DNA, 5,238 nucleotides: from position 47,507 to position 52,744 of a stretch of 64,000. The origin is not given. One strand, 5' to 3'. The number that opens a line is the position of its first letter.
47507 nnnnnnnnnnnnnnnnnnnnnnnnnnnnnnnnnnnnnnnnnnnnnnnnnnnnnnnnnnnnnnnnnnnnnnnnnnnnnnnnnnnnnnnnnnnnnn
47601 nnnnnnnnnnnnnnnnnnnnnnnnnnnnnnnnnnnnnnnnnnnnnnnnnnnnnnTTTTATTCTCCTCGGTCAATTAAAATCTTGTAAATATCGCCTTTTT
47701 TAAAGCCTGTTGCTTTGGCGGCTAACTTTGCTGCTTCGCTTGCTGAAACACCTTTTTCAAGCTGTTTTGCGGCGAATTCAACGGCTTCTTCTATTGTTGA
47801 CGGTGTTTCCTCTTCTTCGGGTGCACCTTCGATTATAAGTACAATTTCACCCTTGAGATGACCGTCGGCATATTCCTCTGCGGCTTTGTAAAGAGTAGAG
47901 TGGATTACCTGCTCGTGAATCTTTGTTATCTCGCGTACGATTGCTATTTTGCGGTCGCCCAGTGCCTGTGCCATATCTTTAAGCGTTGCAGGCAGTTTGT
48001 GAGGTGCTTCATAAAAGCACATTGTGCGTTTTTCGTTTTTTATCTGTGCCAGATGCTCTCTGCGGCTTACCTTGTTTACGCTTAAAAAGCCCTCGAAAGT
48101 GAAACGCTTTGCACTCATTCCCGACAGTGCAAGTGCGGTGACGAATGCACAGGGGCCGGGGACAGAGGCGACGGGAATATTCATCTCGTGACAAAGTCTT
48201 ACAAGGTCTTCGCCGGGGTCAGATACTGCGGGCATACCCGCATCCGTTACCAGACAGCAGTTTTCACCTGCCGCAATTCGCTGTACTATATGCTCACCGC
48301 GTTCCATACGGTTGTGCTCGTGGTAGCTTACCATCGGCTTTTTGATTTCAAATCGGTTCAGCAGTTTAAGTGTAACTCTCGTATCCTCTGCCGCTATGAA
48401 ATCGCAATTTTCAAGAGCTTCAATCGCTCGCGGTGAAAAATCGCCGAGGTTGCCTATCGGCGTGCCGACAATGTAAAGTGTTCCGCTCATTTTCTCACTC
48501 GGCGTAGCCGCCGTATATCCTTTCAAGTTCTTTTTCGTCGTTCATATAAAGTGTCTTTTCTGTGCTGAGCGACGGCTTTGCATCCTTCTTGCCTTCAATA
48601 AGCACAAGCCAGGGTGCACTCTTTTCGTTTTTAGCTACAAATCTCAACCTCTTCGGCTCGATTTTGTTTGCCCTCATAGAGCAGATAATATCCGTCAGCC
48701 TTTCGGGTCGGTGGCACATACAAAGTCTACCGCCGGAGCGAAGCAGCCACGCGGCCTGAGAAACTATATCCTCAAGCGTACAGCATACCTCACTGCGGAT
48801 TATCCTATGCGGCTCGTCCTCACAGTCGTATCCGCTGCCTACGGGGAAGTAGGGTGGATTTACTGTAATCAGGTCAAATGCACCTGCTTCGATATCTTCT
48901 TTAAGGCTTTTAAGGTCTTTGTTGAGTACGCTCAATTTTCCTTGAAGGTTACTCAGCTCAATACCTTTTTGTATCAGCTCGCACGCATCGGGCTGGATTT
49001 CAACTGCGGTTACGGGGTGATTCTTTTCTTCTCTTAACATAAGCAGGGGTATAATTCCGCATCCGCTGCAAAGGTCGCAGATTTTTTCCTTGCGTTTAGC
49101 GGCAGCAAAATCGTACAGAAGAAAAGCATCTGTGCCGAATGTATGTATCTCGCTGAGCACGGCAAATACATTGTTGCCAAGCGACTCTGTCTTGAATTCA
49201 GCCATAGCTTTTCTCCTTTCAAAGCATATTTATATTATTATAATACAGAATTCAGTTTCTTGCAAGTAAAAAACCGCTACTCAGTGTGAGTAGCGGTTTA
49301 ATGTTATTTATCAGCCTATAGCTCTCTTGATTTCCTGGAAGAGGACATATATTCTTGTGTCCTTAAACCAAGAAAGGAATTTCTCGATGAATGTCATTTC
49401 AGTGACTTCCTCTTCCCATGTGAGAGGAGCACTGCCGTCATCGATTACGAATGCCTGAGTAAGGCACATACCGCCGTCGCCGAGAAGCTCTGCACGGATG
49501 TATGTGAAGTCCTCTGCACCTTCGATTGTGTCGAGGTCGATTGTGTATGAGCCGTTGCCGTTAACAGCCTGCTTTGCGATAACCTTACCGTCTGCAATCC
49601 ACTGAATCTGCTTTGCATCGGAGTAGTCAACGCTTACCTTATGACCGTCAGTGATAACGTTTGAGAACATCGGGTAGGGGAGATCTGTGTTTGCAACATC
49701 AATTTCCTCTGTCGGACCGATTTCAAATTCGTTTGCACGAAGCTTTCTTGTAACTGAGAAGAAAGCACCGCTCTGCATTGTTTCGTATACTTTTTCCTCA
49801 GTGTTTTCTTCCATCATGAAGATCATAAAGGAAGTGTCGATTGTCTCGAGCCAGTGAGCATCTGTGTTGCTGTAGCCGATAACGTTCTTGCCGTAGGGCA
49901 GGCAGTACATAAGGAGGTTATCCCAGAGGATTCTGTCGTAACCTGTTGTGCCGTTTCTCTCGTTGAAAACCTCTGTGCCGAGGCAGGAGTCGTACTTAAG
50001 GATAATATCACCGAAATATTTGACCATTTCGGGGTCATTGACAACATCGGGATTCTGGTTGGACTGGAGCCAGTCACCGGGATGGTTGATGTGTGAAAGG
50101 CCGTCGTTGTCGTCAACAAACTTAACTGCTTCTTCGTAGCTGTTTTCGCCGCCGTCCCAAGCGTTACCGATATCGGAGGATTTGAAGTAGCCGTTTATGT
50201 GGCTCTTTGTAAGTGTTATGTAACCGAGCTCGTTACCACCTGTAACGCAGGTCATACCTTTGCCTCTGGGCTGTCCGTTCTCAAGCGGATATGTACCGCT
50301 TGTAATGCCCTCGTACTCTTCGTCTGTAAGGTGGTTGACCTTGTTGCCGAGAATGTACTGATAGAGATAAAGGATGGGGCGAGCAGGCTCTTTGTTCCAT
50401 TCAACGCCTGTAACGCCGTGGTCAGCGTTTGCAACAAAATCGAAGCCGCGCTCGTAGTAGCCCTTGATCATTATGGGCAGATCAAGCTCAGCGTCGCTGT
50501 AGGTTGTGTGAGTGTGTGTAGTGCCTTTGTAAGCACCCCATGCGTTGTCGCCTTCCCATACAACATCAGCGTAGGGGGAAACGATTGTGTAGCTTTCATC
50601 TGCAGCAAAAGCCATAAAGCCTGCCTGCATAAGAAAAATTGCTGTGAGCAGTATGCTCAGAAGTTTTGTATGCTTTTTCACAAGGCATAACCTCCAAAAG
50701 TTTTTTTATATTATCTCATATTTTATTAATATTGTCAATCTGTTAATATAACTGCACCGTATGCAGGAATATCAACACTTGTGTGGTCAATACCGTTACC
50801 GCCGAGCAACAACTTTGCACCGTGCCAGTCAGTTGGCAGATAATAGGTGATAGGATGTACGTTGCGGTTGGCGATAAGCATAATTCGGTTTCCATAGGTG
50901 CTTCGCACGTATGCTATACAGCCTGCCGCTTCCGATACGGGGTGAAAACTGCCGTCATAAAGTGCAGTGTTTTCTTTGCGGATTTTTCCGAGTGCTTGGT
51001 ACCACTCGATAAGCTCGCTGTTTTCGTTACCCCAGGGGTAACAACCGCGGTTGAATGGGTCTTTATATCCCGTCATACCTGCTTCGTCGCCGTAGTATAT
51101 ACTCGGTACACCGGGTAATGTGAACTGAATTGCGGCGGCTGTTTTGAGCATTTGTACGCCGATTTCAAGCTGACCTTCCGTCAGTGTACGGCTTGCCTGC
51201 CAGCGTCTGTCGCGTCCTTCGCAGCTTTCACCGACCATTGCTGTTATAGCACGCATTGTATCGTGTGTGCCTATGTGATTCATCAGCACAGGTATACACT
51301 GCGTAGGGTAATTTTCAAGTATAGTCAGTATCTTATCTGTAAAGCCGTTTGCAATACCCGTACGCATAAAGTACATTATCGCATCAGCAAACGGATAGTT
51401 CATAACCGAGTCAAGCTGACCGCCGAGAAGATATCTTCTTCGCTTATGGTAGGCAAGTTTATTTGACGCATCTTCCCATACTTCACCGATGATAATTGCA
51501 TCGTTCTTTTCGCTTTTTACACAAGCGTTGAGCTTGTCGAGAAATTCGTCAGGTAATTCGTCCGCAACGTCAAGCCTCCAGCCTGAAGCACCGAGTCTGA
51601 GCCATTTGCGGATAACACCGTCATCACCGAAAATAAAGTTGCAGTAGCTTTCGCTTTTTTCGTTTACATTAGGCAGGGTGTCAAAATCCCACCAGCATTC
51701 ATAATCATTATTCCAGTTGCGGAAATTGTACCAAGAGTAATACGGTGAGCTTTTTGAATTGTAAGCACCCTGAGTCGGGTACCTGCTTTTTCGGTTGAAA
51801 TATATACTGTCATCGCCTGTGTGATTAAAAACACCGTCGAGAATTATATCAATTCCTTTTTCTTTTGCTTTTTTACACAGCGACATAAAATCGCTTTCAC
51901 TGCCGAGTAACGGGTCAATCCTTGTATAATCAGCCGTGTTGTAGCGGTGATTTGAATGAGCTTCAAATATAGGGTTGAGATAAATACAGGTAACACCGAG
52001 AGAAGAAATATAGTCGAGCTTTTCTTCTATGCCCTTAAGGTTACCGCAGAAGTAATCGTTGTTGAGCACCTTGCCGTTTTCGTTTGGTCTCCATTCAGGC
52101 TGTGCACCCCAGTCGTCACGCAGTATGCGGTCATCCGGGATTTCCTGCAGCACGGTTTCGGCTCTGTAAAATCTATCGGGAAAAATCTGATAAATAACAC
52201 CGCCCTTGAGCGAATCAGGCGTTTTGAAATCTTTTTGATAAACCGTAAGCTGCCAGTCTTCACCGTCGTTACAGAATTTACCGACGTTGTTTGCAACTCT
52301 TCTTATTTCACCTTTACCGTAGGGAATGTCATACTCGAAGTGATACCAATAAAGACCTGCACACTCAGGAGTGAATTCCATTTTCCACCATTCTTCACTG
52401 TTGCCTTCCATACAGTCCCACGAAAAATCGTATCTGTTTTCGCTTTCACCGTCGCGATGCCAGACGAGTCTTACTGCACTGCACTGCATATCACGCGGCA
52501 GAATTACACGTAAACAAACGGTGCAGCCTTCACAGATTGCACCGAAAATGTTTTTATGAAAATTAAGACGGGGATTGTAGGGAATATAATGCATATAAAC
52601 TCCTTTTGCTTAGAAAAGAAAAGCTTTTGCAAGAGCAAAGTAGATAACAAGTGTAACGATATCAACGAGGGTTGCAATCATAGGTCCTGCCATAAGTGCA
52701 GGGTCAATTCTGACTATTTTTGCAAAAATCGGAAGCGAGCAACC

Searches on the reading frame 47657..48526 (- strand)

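Call 55: search_protein_families(library=ncbifam, max_evalue=1e-12, proteins=[window:47657-48526:-])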
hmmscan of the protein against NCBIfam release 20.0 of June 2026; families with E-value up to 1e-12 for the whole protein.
window:47657-48526:- (289 aa): 2 families
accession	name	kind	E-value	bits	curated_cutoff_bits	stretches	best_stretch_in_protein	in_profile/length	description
TIGR00096.1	TIGR00096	equivalog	1.1e-82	277.5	167.9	1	17-283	2-270/275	16S rRNA (cytidine(1402)-2'-O)-methyltransferase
NF011570.0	PRK14994.1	equivalog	7.4e-67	225.6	502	1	11-287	8-284/287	16S rRNA (cytidine(1402)-2'-O)-methyltransferase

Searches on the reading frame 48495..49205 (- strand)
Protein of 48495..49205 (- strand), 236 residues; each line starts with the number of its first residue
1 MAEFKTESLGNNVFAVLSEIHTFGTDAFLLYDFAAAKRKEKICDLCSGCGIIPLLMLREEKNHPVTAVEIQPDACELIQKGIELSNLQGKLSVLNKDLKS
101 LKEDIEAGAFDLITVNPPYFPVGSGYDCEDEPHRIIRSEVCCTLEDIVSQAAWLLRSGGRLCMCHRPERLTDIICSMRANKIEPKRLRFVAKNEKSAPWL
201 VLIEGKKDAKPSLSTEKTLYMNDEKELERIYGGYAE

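Call 56: search_protein_families(library=ncbifam, max_evalue=1e-12, proteins=[window:48495-49205:-])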
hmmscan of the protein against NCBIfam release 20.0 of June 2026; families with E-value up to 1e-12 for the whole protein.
window:48495-49205:- (236 aa): 3 families
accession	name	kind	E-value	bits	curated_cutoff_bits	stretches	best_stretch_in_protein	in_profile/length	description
NF047853.1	tRm6a37MtseTrmN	equivalog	1.8e-19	70.4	350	1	23-219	28-221/244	tRNA(1)(Val) (adenine(37)-N(6))-methyltransferase TrmN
TIGR03534.1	RF_mod_PrmC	equivalog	2.3e-15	56.7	199.1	1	35-174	83-228/253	peptide chain release factor N(5)-glutamine methyltransferase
NF011529.0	PRK14968.1-3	equivalog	3.9e-14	52.5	162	1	20-123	16-112/198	putative methyltransferase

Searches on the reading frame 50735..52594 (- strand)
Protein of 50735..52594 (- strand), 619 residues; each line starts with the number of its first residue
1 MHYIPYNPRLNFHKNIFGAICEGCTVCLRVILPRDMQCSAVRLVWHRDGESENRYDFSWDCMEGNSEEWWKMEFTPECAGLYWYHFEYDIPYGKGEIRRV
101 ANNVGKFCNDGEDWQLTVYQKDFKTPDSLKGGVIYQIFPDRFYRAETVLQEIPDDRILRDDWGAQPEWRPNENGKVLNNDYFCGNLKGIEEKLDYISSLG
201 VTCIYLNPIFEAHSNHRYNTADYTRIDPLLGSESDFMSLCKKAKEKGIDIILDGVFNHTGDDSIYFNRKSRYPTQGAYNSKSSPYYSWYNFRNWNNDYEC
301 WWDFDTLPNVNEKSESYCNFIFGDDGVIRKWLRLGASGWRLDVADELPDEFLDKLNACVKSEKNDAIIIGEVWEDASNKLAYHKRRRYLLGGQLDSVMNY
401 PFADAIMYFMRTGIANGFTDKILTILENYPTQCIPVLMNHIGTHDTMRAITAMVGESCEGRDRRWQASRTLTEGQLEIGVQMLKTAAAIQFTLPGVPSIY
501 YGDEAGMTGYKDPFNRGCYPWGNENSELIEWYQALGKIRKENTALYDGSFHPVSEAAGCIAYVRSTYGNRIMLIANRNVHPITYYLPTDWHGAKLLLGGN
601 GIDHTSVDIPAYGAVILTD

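Call 56: search_protein_families(library=ncbifam, max_evalue=1e-12, proteins=[window:50735-52594:-])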
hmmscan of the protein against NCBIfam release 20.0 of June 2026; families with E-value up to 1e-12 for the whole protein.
window:50735-52594:- (619 aa): 15 families
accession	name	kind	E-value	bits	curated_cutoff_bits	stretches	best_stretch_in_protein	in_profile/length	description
NF011083.0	PRK14510.1-2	equivalog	8.2e-157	523.7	1322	1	75-579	106-620/1186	bifunctional glycogen debranching protein GlgX/4-alpha-glucanotransferase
NF041090.1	Cyc-maltodext_AglB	equivalog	1.6e-87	294.2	540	2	132-453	8-302/470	cyclomaltodextrinase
NF008051.0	PRK10785.1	equivalog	1.8e-87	294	568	2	122-451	112-453/607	maltodextrin glucosidase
NF041321.1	Alpha-amyl_MalA_Halo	equivalog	1.7e-35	122.6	875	1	186-371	281-454/666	alpha-amylase MalA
TIGR02403.1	trehalose_treC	equivalog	6.3e-30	104.3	799.05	1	183-292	23-124/544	alpha,alpha-phosphotrehalase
TIGR02456.1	treS_nterm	equivalog_domain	1.1e-25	90.2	678.35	1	179-508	20-378/539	maltose alpha-D-glucosyltransferase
NF051899.1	BetGalacBglAAgro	equivalog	3.5e-25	88.4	900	1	183-290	24-127/537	beta-galactosidase BglA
NF008183.0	PRK10933.1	subfamily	1.2e-23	83.6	535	1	183-297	29-135/551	alpha,alpha-phosphotrehalase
TIGR02401.1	trehalose_TreY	equivalog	1.2e-20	73.4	498.65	1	190-290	19-117/838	malto-oligosyltrehalose synthase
NF007051.0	PRK09505.1-1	equivalog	1.1e-19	69.9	864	1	164-264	216-331/686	alpha-amylase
NF011084.0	PRK14511.1-1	equivalog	1.7e-15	56.8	1021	1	187-291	17-118/728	malto-oligosyltrehalose synthase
NF007060.0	PRK09505.2-5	equivalog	2.4e-14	52.3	790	0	179-261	227-324/690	alpha-amylase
NF011085.0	PRK14511.1-2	equivalog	1.3e-13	50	1312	0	194-260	26-94/873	malto-oligosyltrehalose synthase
NF011077.0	PRK14507.1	equivalog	1.4e-13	49.1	2148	0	186-260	757-833/1693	malto-oligosyltrehalose synthase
NF007057.0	PRK09505.2-2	equivalog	3.2e-13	48.7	931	0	170-261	222-328/694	alpha-amylase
